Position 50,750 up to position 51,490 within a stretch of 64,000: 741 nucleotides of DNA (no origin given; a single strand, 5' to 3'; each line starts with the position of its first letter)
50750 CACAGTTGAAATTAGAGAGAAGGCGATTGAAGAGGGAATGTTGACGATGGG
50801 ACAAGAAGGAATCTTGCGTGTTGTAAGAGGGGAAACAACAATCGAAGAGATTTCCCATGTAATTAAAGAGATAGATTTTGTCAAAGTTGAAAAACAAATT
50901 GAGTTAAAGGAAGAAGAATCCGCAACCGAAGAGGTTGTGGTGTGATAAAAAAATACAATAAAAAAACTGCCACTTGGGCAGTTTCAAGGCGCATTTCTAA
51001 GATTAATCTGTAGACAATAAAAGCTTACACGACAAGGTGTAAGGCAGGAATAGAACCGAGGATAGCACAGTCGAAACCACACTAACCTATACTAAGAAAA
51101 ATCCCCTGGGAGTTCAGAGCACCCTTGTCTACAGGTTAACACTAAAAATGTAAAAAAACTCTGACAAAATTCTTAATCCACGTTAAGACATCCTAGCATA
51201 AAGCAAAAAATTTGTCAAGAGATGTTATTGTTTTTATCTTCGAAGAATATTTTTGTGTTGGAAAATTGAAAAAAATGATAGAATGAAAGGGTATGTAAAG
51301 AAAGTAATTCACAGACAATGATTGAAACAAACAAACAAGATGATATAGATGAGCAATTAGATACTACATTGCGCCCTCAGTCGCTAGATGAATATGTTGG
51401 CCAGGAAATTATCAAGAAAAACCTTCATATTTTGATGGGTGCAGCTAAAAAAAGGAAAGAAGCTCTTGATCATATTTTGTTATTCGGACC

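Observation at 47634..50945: Two full PilB/GspE secretion-ATPase modules fused into one 1103-aa polypeptide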

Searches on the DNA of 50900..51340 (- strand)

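Call 57: search_rna_families(source=window, start=50900, end=51340, threshold=evalue, max_evalue=1, show_alignments=2)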
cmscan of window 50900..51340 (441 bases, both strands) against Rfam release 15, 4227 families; matches with E-value up to 1: 2.
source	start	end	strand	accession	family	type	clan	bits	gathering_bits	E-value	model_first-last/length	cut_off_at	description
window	50957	51083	-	RF01859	Phe_leader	Cis-reg; leader;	-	19.5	55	0.87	1-125/125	no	Phenylalanine leader peptide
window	50900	50933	-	RF04332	Plastid-rpoB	Cis-reg;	-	18.7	45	0.73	1-34/49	3'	Plastid-rpoB 5UTR RNA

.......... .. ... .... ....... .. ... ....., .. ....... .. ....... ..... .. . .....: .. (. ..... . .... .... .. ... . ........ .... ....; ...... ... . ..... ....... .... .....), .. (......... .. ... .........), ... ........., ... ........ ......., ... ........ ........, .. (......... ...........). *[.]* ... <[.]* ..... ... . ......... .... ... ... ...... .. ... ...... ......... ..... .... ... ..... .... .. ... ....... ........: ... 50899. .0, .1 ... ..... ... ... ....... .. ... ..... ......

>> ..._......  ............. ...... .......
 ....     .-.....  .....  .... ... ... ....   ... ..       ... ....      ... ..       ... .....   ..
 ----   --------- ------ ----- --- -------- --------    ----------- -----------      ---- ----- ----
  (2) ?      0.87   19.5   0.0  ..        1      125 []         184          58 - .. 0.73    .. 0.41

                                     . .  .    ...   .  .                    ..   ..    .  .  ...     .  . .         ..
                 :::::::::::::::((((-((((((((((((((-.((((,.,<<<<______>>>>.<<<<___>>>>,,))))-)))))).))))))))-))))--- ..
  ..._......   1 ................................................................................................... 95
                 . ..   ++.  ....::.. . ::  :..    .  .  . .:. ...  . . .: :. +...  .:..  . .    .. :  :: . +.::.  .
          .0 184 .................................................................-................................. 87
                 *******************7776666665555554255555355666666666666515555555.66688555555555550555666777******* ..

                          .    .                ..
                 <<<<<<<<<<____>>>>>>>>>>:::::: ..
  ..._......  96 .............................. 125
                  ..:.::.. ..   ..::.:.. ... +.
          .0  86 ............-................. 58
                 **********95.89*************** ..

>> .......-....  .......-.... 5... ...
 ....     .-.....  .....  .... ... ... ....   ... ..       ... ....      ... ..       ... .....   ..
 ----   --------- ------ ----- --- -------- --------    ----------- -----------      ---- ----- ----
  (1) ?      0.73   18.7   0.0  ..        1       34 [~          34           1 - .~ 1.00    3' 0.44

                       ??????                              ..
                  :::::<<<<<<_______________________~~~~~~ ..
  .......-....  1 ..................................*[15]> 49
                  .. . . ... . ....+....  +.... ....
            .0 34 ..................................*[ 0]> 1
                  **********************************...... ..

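Call 63: build_rna_model(alignment_id=A4)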
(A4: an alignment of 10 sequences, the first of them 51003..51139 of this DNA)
Model R1 built from alignment A4 (10 sequences, 152 columns); structure: RNAalifold consensus.
model positions 143; base pairs 37; branch points 1; effective number of sequences 3.06; information 0.59 bits per position. Calibrated on 0.2 Mb of random sequence (short: E-values are rough).
structure used (alignment columns):
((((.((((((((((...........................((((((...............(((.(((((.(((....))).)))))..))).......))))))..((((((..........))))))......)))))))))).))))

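Call 64: search_with_rna_model(model_id=R1, sources=[window, L002, L003, L005, L006, L007, L008, L009, L010, L011, L012, L013, L014], max_evalue=1)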
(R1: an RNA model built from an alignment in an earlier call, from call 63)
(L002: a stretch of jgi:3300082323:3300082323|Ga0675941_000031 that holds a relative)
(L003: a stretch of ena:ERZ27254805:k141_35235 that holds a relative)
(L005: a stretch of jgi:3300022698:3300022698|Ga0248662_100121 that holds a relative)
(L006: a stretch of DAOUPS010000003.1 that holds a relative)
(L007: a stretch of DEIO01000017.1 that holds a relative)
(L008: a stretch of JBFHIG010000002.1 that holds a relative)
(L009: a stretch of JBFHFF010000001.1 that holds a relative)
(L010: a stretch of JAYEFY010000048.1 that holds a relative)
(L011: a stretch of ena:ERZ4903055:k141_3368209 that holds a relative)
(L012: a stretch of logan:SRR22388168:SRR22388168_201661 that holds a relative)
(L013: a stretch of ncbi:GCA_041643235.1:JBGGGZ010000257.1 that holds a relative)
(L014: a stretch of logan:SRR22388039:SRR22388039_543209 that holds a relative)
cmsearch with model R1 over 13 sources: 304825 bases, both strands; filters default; matches with E-value up to 1: 19.
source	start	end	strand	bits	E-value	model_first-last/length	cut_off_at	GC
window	51003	51139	-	142.2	1e-27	1-143/143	no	0.42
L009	13370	13505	-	137.8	8.8e-27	1-143/143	no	0.44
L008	13365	13500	-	135.6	2.5e-26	1-143/143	no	0.42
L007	13317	13453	-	135.5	2.7e-26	1-143/143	no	0.41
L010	13168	13301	-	134.1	5.5e-26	1-143/143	no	0.43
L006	13157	13290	-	128.8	7e-25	1-143/143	no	0.43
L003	13057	13203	-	118.7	1e-22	1-143/143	no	0.55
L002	13188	13332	-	105.5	6.5e-20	1-143/143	no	0.38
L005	14446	14591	-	89.7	1.5e-16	1-143/143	no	0.44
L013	3208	3340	-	79.8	2e-14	1-143/143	no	0.32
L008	13365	13500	+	27.5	0.0027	1-143/143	no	0.42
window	51003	51139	+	27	0.0033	1-143/143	no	0.42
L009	13370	13505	+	26.9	0.0036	1-143/143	no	0.44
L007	13317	13453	+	19.8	0.11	1-143/143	no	0.41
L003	13057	13203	+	18.4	0.23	1-143/143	no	0.55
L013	3208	3340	+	18.1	0.26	1-143/143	no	0.32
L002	13188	13332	+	17.3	0.39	1-143/143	no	0.38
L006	13157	13290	+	16.6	0.56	1-143/143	no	0.43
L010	13168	13301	+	16.1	0.71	1-143/143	no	0.43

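Call 71: search_with_rna_model(model_id=R1, sources=[L015, L016, L017, L018, L019, L020, L021, L022, L023, L024, L025, L026, L027, L028, L029, L030, L031, L032, L033, L034, L035, L036, L037, L038, L039, L040, L041, L042, L043, L044, L045, L046, L047, L048, L049, L050, L051, L052, L053, L054, L055, L056, L057, L058, L059, L060, L061, L062, L063, L064, L065, L066, L067, L068, L069, L070, L071, L072, L073, L074], max_evalue=0.001)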
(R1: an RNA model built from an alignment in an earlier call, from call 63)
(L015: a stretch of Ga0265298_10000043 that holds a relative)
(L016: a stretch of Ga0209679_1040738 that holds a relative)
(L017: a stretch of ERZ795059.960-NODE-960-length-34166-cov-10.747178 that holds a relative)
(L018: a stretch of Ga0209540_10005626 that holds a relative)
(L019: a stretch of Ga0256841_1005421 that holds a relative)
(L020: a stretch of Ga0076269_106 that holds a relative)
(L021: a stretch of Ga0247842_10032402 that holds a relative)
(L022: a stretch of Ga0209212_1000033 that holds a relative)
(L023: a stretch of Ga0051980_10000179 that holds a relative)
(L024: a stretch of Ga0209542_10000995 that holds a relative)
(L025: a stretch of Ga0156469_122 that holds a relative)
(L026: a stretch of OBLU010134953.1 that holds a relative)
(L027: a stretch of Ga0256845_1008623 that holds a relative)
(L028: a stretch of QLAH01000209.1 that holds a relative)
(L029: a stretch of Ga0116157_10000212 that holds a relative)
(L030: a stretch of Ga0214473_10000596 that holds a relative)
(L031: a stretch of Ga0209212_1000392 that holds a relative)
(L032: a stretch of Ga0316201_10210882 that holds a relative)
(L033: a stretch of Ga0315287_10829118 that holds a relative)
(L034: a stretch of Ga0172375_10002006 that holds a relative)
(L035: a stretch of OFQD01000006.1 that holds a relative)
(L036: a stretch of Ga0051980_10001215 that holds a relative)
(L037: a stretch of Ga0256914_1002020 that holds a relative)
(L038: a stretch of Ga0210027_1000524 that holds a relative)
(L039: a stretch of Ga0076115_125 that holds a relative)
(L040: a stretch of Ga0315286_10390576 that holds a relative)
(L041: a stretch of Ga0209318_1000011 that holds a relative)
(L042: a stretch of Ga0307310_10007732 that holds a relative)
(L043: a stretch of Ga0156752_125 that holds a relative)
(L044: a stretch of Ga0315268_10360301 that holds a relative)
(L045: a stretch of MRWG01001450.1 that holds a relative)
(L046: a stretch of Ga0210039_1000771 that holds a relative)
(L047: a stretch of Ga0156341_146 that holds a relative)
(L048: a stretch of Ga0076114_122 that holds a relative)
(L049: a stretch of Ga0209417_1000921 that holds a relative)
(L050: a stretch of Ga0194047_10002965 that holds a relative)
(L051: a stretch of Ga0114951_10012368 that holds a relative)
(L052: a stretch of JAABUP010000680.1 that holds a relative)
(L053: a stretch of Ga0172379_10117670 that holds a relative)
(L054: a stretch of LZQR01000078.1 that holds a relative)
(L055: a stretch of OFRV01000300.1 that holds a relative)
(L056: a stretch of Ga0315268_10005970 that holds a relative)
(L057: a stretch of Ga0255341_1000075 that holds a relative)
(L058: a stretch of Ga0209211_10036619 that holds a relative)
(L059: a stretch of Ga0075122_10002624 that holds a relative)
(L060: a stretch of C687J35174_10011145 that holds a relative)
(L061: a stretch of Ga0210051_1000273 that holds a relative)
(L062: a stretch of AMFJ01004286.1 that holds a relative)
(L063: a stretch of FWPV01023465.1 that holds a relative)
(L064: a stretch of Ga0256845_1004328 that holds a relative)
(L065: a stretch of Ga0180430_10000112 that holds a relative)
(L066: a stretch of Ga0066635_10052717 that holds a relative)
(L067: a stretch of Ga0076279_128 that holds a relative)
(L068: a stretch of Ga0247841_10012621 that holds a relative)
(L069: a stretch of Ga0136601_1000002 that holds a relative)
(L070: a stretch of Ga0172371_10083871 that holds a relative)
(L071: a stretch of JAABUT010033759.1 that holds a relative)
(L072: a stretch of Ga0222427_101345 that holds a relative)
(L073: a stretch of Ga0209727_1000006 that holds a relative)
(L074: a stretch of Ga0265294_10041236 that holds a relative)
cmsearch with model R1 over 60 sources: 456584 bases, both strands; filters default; matches with E-value up to 0.001: 50.
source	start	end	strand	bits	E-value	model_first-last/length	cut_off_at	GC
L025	826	972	+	118.7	1.5e-22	1-143/143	no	0.55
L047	4212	4358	-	118.7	1.5e-22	1-143/143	no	0.55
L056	10852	10999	-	116.5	4.4e-22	1-143/143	no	0.53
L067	6490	6636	+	116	5.7e-22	1-143/143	no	0.54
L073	2483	2629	+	116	5.7e-22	1-143/143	no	0.54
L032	686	821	+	114.8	1e-21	1-143/143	no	0.44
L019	7994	8131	+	108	2.9e-20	1-143/143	no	0.38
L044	1229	1374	+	103.2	3e-19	1-143/143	no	0.54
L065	6991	7131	-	97.7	4.5e-18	1-143/143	no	0.37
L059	6635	6782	-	97.3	5.4e-18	1-143/143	no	0.38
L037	850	987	-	94.7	1.9e-17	1-143/143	no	0.36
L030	9840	9988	+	93.7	3.1e-17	1-143/143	no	0.47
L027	4999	5135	+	91.5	9.6e-17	1-143/143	no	0.45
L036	467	617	-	89.4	2.7e-16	1-143/143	no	0.4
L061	9337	9487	+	88.3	4.6e-16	1-143/143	no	0.42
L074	755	903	-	88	5.2e-16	1-143/143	no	0.45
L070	2706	2854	-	87.3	7.5e-16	1-143/143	no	0.44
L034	2362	2510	+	85.3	2e-15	1-143/143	no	0.43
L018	2197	2346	+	84.3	3.3e-15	1-143/143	no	0.45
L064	5995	6133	-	83.6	4.5e-15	1-143/143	no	0.4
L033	23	173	+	83.2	5.4e-15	1-143/143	no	0.46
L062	3164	3314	-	80.6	2e-14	1-143/143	no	0.44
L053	1251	1401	+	79.5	3.3e-14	1-143/143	no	0.44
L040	554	704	-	75.5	2.3e-13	1-143/143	no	0.45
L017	7646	7797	-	74.6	3.7e-13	1-143/143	no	0.51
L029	4847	4998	+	74.6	3.7e-13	1-143/143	no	0.51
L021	384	534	-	73.5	6.3e-13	1-143/143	no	0.44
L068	1228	1378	+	73.5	6.3e-13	1-143/143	no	0.44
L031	6942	7093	+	72.7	9.5e-13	1-143/143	no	0.48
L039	5996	6147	-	72.7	9.5e-13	1-143/143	no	0.48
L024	557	705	-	72.3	1.2e-12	1-143/143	no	0.48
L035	9832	9979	+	71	2.2e-12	1-143/143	no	0.49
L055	5316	5463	+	71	2.2e-12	1-143/143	no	0.49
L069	592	738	+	70.1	3.4e-12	1-143/143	no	0.41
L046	4053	4201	-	69.8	3.9e-12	1-143/143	no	0.44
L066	64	212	-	69.8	3.9e-12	1-143/143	no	0.44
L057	656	804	-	69.7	4.1e-12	1-143/143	no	0.52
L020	875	1022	+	69.6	4.2e-12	1-143/143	no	0.45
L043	2526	2673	+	69.6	4.2e-12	1-143/143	no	0.45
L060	2531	2678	+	69.6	4.2e-12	1-143/143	no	0.45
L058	154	301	+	68.3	8.1e-12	1-143/143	no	0.47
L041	4223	4374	+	68.1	8.8e-12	1-143/143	no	0.49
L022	1422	1573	-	67.8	1e-11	1-143/143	no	0.47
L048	6260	6411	+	67.8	1e-11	1-143/143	no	0.47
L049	3481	3632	+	67.8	1e-11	1-143/143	no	0.47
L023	6147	6295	-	63.9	7e-11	1-143/143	no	0.48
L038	8080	8228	+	63.9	7e-11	1-143/143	no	0.48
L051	132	283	+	61.6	2.2e-10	1-143/143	no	0.55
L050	1980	2131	-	61.2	2.7e-10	1-143/143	no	0.55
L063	6300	6448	-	59.9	5.1e-10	1-143/143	no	0.5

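Call 72: search_with_rna_model(model_id=R1, sources=[L075, L076, L077, L078, L079, L080, L081, L082, L083, L084, L085, L086, L087, L088, L089, L090, L091, L092, L093, L094, L095, L096, L097, L098, L099, L100, L101, L102, L103, L104, L105, L106, L107, L108, L109, L110, L111, L112, L113, L114, L115, L116, L117, L118, L119, L120, L121, L122, L123, L124, L125, L126, L127, L128, L129, L130, L131, L132, L133], max_evalue=0.001)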
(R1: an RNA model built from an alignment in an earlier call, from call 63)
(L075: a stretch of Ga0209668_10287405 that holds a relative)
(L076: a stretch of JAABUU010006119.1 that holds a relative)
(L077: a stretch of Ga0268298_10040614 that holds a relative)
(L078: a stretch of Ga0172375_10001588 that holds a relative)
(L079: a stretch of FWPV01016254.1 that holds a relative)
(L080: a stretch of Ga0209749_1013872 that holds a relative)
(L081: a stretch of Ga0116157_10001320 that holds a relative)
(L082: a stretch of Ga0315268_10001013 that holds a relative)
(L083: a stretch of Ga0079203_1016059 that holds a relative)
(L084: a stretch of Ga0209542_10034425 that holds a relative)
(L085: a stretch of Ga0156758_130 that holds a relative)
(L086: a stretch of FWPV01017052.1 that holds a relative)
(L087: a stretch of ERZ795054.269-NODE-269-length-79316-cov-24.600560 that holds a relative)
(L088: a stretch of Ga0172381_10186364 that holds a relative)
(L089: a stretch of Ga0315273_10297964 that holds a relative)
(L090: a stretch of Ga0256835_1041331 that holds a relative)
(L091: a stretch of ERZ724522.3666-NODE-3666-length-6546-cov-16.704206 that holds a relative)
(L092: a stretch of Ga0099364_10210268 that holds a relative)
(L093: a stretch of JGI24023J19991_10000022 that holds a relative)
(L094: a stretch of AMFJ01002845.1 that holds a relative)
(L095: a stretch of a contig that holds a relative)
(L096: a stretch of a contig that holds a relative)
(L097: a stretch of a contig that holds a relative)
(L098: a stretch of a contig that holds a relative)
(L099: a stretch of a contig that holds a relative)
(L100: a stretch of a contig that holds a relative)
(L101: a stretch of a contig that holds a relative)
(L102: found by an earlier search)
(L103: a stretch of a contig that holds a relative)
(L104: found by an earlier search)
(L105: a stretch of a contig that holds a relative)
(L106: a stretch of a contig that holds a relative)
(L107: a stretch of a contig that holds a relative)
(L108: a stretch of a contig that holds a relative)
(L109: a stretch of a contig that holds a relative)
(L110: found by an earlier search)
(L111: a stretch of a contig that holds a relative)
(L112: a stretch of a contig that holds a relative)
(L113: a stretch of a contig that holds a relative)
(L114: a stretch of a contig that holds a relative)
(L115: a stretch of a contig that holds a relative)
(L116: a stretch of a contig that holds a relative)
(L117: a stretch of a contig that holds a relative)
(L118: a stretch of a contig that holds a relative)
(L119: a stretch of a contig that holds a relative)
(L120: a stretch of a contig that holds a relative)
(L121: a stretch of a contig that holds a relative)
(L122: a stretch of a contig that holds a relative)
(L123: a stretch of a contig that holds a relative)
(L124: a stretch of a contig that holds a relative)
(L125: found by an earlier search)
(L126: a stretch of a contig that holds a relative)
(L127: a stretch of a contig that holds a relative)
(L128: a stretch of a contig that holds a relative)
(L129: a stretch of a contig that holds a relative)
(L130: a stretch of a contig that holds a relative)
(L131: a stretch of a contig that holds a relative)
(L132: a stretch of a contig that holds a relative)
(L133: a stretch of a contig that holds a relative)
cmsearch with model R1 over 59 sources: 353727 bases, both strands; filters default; matches with E-value up to 0.001: 54.
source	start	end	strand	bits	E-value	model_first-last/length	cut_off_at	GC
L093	135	271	+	135.5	3.1e-26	1-143/143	no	0.41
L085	7124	7270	-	118.7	1.2e-22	1-143/143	no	0.55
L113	1101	1247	+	116.2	4e-22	1-143/143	no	0.53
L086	6521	6667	+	114.6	8.8e-22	1-143/143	no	0.53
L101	8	144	+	103.3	2.2e-19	1-143/143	no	0.43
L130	13410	13556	-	102.9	2.7e-19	1-143/143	no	0.35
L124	473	619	-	101.8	4.7e-19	1-143/143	no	0.52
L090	101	237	+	101.2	6.2e-19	1-143/143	no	0.39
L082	1434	1579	+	98.2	2.7e-18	1-143/143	no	0.55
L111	1724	1872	+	95.7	9.3e-18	1-143/143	no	0.46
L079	290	431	+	94.4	1.8e-17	1-143/143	no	0.47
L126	1487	1637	+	88.3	3.6e-16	1-143/143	no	0.42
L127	1234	1383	+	87.3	5.7e-16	1-143/143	no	0.49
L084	774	921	+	85.9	1.1e-15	1-143/143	no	0.5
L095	1724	1872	+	84.5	2.3e-15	1-143/143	no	0.41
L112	3507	3657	-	84.4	2.3e-15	1-143/143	no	0.42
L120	3820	3970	-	84.3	2.5e-15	1-143/143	no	0.46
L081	3577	3727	+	83.6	3.6e-15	1-143/143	no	0.41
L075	764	912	-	82.3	6.7e-15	1-143/143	no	0.46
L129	7553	7700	-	82.2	6.8e-15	1-143/143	no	0.43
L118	3389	3538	-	80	2.1e-14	1-143/143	no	0.48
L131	2135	2285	+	79.5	2.6e-14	1-143/143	no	0.44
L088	1528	1678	-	78.6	4e-14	1-143/143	no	0.46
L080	1304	1454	+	78.6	4.1e-14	1-143/143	no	0.45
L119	747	897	-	78.1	5.1e-14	1-143/143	no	0.49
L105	771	921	+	77.9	5.6e-14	1-143/143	no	0.48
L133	52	201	+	77.7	6.3e-14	1-143/143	no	0.52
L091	5590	5737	+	77.1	8.3e-14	1-143/143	no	0.54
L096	1910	2057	+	77.1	8.3e-14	1-143/143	no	0.54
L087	3706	3857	+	76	1.5e-13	1-143/143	no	0.52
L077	2345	2492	-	74.8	2.6e-13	1-143/143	no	0.57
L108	546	694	-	72.3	9e-13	1-143/143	no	0.48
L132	1045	1196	+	72.1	9.9e-13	1-143/143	no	0.49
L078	6985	7135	-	71.8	1.1e-12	1-143/143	no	0.47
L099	445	594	-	71.3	1.4e-12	1-143/143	no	0.45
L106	10212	10360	+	71.1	1.6e-12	1-143/143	no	0.55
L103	50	198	-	70.7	1.9e-12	1-143/143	no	0.47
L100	228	375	-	69.6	3.3e-12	1-143/143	no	0.45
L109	7097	7244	-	69.6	3.3e-12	1-143/143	no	0.45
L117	11651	11798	-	69.6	3.3e-12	1-143/143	no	0.45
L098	7082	7233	-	68.1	6.8e-12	1-143/143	no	0.49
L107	695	845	-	66.4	1.6e-11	1-143/143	no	0.46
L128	3531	3682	-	63.8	5.7e-11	1-143/143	no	0.48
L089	924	1073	-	61.9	1.4e-10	1-143/143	no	0.51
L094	196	347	+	61.9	1.4e-10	1-143/143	no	0.53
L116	13812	13963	+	61.2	2.1e-10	1-143/143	no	0.49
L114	2292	2440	-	61.2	2.1e-10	1-143/143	no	0.52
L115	4756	4907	-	60.8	2.5e-10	1-143/143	no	0.55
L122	456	607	+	59.7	4.3e-10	1-143/143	no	0.56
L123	308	459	-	58.2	8.8e-10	1-143/143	no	0.51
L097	4492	4641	+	58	9.8e-10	1-143/143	no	0.48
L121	2815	2969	+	55.1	4e-09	1-143/143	no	0.46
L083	2180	2335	+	42.8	1.7e-06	1-143/143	no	0.5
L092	771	908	+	30.2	0.00083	1-143/143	no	0.5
